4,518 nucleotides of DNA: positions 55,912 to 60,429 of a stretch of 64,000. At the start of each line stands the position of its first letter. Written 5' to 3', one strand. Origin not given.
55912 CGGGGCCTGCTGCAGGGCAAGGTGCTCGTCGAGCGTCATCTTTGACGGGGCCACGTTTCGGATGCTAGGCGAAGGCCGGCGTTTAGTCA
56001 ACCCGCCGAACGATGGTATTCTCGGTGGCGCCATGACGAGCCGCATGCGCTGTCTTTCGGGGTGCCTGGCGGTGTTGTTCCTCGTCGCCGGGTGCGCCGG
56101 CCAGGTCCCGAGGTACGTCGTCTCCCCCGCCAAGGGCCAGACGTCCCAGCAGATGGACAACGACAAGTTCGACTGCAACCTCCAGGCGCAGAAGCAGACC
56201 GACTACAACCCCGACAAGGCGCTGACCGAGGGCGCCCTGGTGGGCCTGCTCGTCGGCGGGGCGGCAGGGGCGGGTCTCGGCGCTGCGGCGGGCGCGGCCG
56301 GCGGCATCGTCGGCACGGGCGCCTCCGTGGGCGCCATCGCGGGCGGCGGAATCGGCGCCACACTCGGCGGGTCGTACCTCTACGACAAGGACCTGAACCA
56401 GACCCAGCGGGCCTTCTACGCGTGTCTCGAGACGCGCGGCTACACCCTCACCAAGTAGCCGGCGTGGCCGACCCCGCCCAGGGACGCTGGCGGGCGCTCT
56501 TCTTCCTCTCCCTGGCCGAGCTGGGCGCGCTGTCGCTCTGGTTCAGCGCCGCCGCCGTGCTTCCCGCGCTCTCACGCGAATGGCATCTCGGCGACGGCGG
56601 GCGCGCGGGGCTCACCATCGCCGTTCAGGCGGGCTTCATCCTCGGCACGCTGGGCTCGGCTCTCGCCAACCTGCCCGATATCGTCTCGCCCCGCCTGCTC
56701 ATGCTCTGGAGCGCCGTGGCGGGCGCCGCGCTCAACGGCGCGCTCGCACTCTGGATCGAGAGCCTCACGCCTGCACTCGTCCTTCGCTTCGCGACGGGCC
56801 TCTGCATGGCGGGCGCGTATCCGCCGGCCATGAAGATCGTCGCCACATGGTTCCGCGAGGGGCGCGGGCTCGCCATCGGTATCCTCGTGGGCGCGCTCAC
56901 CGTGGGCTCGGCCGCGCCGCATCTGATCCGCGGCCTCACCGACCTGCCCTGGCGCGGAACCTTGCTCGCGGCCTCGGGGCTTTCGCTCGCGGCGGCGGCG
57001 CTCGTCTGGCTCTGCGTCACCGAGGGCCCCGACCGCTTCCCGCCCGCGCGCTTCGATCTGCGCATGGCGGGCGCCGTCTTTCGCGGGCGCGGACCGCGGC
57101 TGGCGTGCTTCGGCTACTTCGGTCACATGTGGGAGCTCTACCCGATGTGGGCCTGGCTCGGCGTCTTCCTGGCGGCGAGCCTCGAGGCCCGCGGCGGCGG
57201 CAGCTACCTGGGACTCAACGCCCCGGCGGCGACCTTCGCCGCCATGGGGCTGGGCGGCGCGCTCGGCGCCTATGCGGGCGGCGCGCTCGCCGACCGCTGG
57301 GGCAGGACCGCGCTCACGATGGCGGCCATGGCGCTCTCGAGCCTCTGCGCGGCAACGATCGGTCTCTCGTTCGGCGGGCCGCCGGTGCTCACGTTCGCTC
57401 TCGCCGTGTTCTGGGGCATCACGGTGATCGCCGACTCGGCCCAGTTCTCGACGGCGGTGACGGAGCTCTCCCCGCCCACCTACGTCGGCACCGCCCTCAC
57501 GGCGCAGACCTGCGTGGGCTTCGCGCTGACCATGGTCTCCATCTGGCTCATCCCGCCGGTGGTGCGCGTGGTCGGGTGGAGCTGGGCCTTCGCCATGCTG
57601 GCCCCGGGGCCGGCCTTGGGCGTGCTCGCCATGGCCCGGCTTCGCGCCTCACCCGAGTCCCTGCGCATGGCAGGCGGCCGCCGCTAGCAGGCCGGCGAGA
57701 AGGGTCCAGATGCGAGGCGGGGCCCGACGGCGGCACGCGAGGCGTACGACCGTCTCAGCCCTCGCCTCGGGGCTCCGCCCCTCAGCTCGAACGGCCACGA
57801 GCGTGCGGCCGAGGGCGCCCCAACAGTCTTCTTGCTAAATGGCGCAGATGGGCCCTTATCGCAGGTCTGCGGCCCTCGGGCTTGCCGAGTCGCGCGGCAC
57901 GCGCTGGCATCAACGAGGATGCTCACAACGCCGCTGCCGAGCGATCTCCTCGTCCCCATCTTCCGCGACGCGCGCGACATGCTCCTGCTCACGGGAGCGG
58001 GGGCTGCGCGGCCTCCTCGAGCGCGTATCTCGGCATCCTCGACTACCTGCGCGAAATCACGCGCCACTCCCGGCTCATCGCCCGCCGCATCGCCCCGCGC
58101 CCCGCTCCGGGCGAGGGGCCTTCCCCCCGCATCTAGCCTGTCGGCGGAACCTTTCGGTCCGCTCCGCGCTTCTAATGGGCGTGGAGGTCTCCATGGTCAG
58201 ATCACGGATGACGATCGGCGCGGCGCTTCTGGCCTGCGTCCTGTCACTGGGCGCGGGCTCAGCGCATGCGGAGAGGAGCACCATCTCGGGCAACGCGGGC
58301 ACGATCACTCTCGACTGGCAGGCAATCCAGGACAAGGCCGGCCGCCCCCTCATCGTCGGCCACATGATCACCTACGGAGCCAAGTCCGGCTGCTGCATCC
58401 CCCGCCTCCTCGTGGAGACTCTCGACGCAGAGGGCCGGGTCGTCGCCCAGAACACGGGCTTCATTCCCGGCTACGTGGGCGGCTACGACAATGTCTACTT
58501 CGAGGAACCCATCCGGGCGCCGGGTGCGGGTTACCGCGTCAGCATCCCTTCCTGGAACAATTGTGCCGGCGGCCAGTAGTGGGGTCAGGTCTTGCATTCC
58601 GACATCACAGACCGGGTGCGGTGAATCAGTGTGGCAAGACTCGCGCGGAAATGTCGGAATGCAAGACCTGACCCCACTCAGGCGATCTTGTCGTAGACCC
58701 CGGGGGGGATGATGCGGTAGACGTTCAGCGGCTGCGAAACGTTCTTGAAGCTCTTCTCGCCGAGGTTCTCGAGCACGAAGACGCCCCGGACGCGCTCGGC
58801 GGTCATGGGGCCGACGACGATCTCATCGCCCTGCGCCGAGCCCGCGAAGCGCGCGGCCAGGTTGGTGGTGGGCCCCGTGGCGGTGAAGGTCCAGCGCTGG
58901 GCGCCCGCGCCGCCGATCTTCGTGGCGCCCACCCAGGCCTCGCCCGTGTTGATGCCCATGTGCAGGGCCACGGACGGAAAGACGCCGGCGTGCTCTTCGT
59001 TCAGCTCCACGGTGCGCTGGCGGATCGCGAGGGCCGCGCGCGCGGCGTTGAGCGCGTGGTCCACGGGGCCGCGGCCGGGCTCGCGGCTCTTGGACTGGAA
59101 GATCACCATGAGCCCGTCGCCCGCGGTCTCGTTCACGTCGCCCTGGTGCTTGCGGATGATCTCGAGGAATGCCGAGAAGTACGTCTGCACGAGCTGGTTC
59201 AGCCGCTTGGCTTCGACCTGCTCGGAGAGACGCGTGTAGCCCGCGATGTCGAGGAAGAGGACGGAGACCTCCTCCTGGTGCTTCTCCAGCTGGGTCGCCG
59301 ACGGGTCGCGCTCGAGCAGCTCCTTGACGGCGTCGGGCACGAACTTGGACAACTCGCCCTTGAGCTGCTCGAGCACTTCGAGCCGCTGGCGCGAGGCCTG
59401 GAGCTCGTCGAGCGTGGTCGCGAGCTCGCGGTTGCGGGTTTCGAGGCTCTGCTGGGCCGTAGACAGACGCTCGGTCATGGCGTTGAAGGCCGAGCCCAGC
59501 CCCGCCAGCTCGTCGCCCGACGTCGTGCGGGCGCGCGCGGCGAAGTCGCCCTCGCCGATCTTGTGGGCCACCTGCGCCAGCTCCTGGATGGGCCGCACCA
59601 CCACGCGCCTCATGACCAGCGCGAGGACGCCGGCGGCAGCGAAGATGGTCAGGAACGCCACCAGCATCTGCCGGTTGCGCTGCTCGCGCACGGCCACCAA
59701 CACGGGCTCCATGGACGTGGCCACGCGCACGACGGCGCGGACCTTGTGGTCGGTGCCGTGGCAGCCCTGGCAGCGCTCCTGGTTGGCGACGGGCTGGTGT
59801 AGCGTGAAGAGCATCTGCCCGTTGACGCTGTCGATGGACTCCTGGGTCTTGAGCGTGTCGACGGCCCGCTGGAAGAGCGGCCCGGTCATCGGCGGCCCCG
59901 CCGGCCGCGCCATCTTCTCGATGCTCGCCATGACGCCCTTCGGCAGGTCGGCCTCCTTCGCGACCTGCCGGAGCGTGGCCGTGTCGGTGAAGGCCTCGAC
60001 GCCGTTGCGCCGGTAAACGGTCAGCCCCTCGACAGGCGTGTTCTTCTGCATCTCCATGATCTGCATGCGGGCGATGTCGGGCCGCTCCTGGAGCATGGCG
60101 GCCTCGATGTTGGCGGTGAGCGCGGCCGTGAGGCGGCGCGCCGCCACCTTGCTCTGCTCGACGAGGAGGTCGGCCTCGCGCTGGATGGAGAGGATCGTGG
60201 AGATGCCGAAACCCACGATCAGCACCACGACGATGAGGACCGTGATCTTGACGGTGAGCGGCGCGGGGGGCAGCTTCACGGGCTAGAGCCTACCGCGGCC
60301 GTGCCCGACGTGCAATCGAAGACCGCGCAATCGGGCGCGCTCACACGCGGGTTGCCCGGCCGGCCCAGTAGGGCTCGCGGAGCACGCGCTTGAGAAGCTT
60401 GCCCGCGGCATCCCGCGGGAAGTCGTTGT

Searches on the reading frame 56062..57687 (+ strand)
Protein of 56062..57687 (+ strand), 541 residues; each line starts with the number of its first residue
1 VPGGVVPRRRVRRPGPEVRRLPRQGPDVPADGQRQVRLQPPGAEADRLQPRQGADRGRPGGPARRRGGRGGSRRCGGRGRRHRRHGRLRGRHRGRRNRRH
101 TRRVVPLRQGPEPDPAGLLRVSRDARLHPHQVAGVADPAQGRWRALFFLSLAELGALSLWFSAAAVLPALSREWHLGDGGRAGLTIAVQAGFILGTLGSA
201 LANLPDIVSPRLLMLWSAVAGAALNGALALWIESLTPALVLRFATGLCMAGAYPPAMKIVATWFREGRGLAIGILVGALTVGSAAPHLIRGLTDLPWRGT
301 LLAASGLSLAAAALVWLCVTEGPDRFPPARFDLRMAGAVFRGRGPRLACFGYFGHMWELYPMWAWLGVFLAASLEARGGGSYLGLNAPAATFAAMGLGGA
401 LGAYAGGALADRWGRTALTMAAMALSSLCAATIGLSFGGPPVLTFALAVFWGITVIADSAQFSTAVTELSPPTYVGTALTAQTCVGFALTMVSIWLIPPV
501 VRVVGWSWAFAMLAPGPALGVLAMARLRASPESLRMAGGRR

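Call 80: search_protein_families(library=pfam, proteins=[window:56062-57687:+], max_evalue=0.00001)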
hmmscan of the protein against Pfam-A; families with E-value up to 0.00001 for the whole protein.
window:56062-57687:+ (541 aa): 1 family
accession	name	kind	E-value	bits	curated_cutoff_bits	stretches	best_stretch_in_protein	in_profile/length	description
PF07690.21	MFS_1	-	2.8e-21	76.3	33.4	2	155-483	7-336/347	Major Facilitator Superfamily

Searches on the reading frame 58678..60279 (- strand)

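Call 80: search_protein_families(library=pfam, proteins=[window:58678-60279:-], max_evalue=0.00001)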
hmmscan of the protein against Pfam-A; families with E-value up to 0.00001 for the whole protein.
window:58678-60279:- (533 aa): 3 families
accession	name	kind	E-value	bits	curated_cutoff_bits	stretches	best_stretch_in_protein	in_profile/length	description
PF00211.25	Guanylate_cyc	-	6.8e-20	71.9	21.9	1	333-512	4-171/183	Adenylate and Guanylate cyclase catalytic domain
PF00672.30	HAMP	-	2.3e-14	53.9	25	1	223-273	2-52/53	HAMP domain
PF21563.3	Mcp40H-20_sensor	-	5.1e-08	33.6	27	1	136-191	57-112/112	Methyl-accepting chemotaxis sensory transducer, class 40H, sensor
